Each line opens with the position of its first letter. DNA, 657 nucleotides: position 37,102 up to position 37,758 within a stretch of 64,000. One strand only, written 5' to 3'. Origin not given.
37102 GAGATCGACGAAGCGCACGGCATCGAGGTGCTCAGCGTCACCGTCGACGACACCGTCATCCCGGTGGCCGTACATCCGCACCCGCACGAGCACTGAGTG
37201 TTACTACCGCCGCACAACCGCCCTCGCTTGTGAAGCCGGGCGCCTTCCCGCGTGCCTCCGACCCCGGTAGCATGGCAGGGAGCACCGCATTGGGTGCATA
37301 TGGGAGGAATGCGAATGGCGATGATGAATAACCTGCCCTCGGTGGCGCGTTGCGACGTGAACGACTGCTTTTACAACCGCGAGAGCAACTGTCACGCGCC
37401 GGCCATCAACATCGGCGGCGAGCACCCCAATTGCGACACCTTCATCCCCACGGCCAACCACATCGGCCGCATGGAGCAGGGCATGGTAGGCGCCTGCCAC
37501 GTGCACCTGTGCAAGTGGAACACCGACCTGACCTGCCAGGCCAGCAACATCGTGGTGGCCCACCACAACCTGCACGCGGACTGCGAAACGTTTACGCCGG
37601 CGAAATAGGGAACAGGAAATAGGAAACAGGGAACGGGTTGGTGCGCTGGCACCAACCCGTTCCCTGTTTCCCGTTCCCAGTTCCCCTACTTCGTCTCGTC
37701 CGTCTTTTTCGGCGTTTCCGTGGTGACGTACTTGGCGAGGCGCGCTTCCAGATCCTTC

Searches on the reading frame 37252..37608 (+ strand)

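Call 36: search_protein_families(library=pfam, proteins=[window:37252-37608:+], max_evalue=0.00001)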
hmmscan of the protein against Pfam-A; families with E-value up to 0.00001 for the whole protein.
window:37252-37608:+ (118 aa): 1 family
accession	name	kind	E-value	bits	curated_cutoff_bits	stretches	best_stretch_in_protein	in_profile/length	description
PF07561.16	DUF1540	-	2.1e-11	44.2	22.1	1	33-64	2-40/40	Domain of Unknown Function (DUF1540)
